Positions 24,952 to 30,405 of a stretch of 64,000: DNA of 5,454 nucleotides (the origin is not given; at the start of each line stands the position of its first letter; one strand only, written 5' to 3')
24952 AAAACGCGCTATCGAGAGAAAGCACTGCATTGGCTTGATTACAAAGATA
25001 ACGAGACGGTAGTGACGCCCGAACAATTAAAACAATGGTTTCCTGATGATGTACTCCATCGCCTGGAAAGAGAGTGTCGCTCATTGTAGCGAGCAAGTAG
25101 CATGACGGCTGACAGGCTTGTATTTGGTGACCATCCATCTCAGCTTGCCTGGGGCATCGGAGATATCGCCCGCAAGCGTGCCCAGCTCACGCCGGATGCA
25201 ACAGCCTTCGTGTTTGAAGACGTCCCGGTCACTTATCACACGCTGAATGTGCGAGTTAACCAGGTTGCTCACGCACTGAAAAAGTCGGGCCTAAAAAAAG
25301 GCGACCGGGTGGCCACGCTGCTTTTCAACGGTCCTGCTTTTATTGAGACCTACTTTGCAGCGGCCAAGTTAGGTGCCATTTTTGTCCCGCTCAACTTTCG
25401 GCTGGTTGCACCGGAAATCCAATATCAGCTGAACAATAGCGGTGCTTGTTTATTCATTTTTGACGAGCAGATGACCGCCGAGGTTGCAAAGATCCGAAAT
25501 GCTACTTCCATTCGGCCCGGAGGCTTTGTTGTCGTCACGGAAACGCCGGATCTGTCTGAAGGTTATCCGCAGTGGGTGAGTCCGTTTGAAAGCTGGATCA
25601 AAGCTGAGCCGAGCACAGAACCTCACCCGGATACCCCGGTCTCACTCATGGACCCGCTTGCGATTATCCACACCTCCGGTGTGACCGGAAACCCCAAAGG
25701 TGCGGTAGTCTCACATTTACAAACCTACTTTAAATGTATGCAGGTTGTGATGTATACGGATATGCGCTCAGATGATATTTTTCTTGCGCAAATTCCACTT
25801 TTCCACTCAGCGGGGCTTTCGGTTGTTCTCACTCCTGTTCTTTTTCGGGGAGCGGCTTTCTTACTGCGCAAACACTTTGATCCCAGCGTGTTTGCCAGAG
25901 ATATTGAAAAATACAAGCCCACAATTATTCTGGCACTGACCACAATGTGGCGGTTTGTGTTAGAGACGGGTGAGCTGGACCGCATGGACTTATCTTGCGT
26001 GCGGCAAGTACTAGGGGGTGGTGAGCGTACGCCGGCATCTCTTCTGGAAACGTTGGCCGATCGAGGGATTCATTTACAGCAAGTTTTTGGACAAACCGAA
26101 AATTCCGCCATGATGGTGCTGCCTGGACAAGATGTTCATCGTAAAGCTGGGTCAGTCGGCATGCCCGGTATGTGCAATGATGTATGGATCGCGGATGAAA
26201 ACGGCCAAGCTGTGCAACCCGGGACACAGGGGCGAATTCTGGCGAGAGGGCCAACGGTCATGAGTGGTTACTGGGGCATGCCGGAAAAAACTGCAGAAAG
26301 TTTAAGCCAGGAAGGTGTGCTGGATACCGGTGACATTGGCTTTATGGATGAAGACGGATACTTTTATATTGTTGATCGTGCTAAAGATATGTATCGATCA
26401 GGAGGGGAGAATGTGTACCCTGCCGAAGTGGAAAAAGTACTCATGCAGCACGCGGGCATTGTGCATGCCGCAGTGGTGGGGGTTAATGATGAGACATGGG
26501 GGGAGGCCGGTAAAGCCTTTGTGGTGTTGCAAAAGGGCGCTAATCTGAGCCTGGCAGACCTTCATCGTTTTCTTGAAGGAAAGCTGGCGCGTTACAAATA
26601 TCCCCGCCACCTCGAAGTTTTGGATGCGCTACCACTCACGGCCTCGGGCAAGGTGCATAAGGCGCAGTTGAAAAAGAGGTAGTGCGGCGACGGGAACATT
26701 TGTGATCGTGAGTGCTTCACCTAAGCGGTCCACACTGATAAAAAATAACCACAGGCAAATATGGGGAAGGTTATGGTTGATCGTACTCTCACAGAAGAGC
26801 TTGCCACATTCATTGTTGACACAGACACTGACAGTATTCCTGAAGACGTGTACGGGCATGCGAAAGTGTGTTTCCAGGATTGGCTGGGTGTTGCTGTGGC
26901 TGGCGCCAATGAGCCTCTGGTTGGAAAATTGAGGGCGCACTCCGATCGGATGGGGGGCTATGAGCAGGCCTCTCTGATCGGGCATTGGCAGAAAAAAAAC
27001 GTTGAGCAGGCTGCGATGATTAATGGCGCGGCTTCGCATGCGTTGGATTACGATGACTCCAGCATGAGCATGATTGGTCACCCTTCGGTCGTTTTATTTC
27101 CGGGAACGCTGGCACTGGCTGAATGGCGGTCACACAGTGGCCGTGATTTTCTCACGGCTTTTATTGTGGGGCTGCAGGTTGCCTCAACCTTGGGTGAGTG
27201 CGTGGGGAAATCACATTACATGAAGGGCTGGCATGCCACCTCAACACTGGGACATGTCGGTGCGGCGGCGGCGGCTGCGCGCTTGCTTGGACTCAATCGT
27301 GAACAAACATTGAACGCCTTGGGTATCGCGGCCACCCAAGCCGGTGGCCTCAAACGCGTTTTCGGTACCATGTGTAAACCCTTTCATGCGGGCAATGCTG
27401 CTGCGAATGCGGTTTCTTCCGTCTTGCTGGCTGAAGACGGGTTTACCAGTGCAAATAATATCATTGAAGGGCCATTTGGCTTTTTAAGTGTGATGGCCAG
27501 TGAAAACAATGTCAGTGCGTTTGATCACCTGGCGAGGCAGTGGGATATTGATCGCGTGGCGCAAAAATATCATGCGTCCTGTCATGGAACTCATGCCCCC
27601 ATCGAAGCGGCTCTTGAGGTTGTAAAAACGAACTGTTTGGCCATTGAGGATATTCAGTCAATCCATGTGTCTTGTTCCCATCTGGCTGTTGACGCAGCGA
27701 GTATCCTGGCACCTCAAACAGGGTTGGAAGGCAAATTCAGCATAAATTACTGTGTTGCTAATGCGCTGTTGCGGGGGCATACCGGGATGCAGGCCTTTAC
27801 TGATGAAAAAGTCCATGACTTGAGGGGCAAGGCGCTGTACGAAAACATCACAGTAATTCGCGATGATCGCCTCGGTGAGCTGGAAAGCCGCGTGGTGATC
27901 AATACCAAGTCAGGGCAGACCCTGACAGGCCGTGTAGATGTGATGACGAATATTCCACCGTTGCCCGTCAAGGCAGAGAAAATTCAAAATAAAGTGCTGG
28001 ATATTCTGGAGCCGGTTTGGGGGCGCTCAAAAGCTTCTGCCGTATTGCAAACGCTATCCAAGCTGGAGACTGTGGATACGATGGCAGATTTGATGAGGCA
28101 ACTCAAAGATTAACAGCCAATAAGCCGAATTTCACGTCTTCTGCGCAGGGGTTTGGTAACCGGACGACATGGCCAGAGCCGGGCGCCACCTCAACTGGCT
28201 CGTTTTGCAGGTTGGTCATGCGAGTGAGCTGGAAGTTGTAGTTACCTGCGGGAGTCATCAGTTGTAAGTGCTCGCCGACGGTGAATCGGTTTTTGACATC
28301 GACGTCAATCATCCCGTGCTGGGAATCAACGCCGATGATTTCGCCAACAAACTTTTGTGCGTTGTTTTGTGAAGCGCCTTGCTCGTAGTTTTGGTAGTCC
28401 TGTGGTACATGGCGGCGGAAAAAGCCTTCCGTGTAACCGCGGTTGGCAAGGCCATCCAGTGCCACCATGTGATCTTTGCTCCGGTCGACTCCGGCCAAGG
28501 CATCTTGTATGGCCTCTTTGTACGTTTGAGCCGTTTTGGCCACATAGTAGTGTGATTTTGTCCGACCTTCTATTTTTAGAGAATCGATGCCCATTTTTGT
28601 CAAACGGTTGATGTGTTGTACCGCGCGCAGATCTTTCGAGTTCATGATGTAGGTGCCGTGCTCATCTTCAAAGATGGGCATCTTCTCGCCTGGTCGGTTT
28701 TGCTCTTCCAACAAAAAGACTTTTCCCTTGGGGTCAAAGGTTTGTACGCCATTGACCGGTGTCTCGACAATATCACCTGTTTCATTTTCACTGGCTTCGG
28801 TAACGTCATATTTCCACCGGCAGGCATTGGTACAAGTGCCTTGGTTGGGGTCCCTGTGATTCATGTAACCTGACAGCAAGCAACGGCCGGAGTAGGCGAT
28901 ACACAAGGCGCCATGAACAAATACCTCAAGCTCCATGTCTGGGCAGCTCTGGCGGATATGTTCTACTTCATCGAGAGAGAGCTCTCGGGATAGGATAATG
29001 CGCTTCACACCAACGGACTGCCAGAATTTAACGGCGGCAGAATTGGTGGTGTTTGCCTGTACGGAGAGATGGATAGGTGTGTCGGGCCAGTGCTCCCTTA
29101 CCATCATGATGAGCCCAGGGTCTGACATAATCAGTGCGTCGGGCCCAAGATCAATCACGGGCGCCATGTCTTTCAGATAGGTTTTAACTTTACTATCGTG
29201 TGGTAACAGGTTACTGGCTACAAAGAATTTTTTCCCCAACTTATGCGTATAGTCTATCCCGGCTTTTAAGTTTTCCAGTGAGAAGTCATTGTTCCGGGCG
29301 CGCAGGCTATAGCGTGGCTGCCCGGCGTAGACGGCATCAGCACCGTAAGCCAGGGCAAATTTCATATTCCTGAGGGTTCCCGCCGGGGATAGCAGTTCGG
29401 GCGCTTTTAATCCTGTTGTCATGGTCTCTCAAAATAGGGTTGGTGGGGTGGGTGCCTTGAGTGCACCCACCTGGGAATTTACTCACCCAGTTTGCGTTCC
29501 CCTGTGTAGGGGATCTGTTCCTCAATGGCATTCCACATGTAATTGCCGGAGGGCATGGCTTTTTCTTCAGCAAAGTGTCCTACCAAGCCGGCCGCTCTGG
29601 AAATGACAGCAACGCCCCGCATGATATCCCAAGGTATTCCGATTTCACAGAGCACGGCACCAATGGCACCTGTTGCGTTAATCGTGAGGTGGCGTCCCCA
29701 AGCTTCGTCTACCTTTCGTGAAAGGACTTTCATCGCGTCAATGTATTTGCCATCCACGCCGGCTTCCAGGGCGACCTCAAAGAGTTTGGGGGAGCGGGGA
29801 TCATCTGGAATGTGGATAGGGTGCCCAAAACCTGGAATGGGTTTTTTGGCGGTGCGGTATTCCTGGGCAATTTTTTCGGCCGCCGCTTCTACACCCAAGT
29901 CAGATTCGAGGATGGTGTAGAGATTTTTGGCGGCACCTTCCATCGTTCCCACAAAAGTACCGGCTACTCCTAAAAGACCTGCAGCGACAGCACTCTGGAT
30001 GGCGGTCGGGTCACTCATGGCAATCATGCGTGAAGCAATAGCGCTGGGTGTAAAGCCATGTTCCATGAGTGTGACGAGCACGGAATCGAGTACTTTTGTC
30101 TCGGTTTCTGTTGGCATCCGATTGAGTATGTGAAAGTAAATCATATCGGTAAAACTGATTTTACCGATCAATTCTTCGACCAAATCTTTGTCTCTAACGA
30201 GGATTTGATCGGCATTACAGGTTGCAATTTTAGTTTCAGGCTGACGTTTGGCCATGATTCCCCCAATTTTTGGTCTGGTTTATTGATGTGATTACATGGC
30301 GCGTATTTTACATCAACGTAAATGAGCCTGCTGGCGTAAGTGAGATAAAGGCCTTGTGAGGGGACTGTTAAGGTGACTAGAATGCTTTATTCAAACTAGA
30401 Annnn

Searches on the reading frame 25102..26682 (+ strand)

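Call 35: search_protein_families(library=pfam, proteins=[window:25102-26682:+], max_evalue=0.00001)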
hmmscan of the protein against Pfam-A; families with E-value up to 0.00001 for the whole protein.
window:25102-26682:+ (526 aa): 2 families
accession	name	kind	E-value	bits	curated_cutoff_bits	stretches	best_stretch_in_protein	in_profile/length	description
PF00501.34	AMP-binding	-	2.5e-85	287.1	29.9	1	24-391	2-384/384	AMP-binding enzyme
PF13193.12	AMP-binding_C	-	5.1e-20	72.6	24.5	1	442-517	1-76/76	AMP-binding enzyme C-terminal domain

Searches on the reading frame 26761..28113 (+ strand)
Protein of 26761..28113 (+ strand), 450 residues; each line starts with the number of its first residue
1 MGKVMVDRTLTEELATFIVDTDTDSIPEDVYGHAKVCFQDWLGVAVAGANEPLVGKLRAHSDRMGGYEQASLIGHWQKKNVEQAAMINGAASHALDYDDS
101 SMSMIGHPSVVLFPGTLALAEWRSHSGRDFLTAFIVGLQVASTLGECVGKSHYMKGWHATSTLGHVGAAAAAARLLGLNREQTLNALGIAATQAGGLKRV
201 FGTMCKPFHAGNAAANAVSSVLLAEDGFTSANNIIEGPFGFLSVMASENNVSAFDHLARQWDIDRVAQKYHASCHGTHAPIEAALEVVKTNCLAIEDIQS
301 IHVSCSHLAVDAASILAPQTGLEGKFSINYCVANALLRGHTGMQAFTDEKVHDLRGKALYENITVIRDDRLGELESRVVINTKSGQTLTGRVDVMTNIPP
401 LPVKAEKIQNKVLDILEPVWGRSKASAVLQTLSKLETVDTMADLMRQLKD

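Call 35: search_protein_families(library=pfam, proteins=[window:26761-28113:+], max_evalue=0.00001)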
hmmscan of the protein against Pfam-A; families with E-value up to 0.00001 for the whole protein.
window:26761-28113:+ (450 aa): 2 families
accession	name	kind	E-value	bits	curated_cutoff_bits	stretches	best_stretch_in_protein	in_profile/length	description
PF03972.19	MmgE_PrpD_N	-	1.2e-70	238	32.1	1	12-251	1-241/244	MmgE/PrpD N-terminal domain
PF19305.4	MmgE_PrpD_C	-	3.5e-26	92.5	32.1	1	271-429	1-165/173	MmgE/PrpD C-terminal domain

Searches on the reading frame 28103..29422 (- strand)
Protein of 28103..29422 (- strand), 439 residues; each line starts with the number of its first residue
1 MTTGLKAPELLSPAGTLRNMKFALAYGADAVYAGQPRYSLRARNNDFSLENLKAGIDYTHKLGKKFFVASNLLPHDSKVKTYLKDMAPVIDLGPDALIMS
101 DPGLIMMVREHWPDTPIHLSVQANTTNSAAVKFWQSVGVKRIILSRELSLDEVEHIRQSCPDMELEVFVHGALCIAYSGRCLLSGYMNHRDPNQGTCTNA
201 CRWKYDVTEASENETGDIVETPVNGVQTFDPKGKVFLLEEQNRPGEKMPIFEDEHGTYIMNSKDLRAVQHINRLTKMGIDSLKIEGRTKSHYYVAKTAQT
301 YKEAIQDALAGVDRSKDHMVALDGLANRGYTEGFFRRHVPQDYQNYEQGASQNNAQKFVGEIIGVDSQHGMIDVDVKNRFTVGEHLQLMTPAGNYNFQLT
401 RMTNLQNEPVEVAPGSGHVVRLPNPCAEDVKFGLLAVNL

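Call 35: search_protein_families(library=pfam, proteins=[window:28103-29422:-], max_evalue=0.00001)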
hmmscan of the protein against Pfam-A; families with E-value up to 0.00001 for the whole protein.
window:28103-29422:- (439 aa): 2 families
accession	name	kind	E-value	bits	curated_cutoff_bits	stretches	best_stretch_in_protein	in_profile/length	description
PF01136.24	Peptidase_U32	-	1.7e-89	299.5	22.4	1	86-338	8-230/233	Peptidase family U32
PF16325.11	Peptidase_U32_C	-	1.1e-18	67.6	28.2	1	356-431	3-77/83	Peptidase family U32 C-terminal domain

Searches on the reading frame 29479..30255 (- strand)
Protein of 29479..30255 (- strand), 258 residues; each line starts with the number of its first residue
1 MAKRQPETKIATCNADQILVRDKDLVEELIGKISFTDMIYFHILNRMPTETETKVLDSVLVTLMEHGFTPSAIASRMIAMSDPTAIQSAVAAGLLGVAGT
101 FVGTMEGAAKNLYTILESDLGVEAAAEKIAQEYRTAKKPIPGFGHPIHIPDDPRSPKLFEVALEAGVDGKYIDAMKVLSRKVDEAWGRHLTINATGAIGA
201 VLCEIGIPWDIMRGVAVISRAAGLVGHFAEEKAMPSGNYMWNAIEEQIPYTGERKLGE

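Call 51: search_protein_families(library=pfam, proteins=[window:29479-30255:-], max_evalue=0.00001)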
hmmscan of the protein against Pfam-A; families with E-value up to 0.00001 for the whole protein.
window:29479-30255:- (258 aa): 1 family
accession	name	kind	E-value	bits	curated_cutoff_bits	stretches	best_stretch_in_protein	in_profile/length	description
PF00285.26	Citrate_synt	-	3.5e-24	85.9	27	1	41-232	154-348/357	Citrate synthase, C-terminal domain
